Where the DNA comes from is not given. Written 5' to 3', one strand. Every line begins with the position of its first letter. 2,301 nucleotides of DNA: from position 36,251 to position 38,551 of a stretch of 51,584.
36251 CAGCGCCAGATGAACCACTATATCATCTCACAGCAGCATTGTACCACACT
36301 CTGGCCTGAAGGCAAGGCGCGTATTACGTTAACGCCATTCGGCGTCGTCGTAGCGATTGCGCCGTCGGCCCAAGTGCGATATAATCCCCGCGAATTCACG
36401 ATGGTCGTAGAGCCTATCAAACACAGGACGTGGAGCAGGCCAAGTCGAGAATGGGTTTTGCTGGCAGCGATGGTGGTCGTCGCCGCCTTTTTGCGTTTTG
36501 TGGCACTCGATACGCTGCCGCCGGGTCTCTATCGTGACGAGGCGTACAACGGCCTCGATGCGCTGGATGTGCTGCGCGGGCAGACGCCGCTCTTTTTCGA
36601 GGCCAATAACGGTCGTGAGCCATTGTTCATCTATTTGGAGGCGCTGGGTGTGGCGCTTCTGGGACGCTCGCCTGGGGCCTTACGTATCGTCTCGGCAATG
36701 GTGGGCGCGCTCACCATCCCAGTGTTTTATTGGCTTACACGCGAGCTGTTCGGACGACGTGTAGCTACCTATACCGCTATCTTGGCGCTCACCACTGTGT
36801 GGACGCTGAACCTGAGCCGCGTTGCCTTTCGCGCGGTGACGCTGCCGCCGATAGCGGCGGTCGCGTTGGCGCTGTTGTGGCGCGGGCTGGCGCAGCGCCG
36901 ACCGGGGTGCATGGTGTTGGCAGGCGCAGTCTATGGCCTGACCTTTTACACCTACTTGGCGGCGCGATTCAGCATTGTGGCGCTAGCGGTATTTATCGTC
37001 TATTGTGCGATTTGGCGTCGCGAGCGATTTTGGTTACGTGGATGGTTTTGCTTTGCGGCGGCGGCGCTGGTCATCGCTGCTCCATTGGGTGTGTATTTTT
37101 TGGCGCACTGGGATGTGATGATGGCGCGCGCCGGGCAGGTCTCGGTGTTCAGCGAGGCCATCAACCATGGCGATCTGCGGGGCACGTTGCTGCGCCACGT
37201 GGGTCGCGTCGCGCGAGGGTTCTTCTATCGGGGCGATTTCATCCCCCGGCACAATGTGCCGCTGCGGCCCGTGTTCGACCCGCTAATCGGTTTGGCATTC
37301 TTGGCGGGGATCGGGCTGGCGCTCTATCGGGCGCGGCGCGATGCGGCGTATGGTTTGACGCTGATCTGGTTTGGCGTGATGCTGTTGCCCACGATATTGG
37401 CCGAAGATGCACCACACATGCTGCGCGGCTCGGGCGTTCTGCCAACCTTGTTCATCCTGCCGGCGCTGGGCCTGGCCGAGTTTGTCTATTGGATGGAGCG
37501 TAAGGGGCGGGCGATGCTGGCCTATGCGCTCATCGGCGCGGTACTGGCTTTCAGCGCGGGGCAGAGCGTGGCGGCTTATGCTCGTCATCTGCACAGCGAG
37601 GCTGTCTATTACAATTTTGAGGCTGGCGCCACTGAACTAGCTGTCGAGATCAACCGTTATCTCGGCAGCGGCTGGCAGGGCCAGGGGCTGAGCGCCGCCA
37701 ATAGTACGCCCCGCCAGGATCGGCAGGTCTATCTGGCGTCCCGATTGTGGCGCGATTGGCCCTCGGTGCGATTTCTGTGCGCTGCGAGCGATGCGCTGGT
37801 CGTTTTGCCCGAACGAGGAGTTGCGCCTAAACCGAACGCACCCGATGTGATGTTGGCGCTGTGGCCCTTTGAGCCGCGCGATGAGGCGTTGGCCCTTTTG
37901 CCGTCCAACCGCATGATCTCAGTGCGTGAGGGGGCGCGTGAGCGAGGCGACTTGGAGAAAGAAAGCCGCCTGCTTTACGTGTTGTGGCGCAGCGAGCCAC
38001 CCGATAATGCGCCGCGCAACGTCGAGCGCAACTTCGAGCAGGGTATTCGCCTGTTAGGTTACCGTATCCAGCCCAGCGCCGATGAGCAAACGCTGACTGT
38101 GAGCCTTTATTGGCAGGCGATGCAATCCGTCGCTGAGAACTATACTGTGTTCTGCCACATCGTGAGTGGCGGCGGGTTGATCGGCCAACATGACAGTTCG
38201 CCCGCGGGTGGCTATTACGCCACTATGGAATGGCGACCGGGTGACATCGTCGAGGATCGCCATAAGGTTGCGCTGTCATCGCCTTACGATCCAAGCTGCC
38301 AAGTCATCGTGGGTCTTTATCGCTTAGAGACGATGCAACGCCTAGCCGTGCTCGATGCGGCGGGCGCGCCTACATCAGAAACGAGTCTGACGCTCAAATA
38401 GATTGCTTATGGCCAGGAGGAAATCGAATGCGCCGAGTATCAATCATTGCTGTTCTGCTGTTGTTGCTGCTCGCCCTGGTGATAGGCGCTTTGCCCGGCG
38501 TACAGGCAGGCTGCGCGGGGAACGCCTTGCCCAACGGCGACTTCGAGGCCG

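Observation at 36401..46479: Glycosylation island: three different GT-C families plus a GT4 wrapped around a secreted Pro/Thr-linker protein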

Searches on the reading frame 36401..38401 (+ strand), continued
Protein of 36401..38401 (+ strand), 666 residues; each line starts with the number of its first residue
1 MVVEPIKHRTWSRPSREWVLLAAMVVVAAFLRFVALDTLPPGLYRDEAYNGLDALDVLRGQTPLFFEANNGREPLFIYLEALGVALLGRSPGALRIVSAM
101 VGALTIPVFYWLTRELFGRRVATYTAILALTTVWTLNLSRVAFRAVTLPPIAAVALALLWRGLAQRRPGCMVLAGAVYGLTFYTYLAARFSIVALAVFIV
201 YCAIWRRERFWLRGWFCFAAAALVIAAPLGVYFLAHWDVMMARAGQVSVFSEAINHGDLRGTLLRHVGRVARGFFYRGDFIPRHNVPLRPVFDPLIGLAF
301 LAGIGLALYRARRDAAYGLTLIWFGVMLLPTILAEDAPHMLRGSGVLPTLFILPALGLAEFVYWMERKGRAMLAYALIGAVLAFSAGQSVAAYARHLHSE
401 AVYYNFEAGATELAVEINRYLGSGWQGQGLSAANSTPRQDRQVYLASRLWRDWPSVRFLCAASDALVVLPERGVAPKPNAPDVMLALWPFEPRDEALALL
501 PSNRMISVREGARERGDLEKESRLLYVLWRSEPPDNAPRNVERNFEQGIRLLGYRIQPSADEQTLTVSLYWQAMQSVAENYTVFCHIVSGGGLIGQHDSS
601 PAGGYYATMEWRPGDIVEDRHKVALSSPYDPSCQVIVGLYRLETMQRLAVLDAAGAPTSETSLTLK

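Call 77: search_protein_families(library=pfam, proteins=[L086:8955-10001:+], max_evalue=0.001)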
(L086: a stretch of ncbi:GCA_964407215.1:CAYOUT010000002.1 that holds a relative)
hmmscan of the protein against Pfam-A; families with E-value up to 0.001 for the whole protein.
L086:8955-10001:+ (348 aa): 1 family
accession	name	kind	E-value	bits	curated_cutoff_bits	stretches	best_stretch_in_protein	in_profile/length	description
PF00535.33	Glycos_transf_2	-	2.8e-05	24.5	23.3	1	16-215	2-167/168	Glycosyl transferase family 2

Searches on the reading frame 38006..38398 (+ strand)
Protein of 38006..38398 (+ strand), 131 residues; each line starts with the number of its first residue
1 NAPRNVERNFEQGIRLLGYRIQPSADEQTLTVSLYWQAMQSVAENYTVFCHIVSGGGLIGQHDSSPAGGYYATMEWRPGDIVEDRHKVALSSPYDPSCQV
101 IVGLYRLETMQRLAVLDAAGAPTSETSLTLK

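Call 60: search_protein_representatives(protein=window:38006-38398:+)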
Query: 131 residues. Proteins with E-value up to 0.001 (for the whole library): 14895; up to 1e-10: 6327; up to 1e-30: 194. The best 150 are listed.
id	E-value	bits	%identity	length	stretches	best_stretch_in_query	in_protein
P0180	2.2e-46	173.3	34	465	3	10-117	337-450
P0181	7.6e-46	171.5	37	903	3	6-109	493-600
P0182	1.1e-43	164.6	34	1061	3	12-124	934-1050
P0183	2.5e-43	163.4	35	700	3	12-125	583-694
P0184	2.4e-42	160.2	37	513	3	7-125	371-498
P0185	2.5e-42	160.2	42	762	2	13-126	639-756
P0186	7.2e-42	158.7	39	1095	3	8-118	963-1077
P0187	1.2e-41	157.9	36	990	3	5-122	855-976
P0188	1.7e-40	154.2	35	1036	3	27-125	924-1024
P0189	6.5e-40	152.4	41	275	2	7-126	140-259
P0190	8.8e-40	151.9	36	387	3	11-122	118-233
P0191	2.0e-39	150.8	35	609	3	4-119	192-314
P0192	3.5e-39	150.0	38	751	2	5-121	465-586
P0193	5.6e-39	149.3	32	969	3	8-116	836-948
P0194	6.2e-39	149.2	34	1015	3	3-114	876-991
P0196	3.5e-38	146.8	40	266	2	4-116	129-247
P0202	1.5e-37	144.7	55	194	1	2-130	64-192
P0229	7.4e-35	136.0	43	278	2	8-117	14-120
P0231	1.1e-34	135.5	39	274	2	11-121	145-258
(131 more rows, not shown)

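Call 66: search_protein_families(library=pfam, alignment_id=A7, max_evalue=0.001)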
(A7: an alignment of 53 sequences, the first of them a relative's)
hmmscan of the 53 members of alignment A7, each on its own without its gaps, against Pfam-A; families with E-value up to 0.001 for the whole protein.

A. member 1, P0181 (903 aa): 1 family
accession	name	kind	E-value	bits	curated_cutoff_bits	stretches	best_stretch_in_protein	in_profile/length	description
PF11028.14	TMEM260-like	-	5.3e-35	121.2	24.2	1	16-176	1-169/179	Protein O-mannosyl-transferase TMEM260-like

B. families by the number of members that match (of 53 scanned): 22 families
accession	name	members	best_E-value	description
PF13231.12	PMT_2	33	3.2e-19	Dolichyl-phosphate-mannose-protein mannosyltransferase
PF02366.24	PMT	13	2.7e-12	Dolichyl-phosphate-mannose-protein mannosyltransferase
PF09913.15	DUF2142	10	4e-14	Predicted membrane protein (DUF2142)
PF11028.14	TMEM260-like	7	2.2e-35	Protein O-mannosyl-transferase TMEM260-like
PF10131.15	PTPS_related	4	3.7e-15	6-pyruvoyl-tetrahydropterin synthase related domain; membrane protein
PF09586.16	YfhO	3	7e-11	Bacterial membrane protein YfhO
PF14524.12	Wzt_C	2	2.5e-06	Wzt C-terminal domain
PF07691.17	PA14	1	8.4e-21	PA14 domain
PF07719.23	TPR_2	1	8.3e-11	Tetratricopeptide repeat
PF13428.12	TPR_14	1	1.5e-08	Tetratricopeptide repeat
PF14559.12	TPR_19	1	1.1e-06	Tetratricopeptide repeat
PF13176.12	TPR_7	1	5.8e-06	Tetratricopeptide repeat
PF00515.34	TPR_1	1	8e-06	Tetratricopeptide repeat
PF13414.12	TPR_11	1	1.5e-05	TPR repeat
PF16116.10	DUF4832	1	3.6e-05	Domain of unknown function (DUF4832)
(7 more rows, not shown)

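Call 79: search_protein_families(library=pfam, proteins=[window:38006-38398:+, P0189, P0196, P0202, P0229, P0231], max_evalue=1)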
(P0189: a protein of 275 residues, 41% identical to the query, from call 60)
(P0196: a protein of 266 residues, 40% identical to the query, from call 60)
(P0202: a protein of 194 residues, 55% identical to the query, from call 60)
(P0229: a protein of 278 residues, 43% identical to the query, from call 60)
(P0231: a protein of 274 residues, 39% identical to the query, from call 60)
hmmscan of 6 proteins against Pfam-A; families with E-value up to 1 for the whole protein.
window:38006-38398:+ (131 aa): 0 families

P0189 (275 aa): 0 families

P0196 (266 aa): 0 families

P0202 (194 aa): 1 family
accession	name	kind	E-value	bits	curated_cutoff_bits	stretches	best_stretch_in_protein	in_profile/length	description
PF18407.7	GNAT_like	-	0.098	13.4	26.3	1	58-89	20-51/61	GCN5-related N-acetyltransferase like domain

P0229 (278 aa): 2 families
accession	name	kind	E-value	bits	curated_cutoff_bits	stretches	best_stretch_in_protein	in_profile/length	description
PF18342.7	LytB_SH3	-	0.033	14.7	25.8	1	238-255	6-23/67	Endo-beta-N-acetylglucosaminidase LytB SH3 domain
PF25529.1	Ig_ENGASE1_C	-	0.19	12.2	27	0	32-67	26-61/117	ENGASE1-like, C-terminal immunoglobulin-like domain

P0231 (274 aa): 1 family
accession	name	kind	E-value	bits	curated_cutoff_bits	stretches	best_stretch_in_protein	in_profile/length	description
PF03443.20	AA9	-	0.12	12.7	27.8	1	205-240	116-147/207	Auxiliary Activity family 9 (formerly GH61)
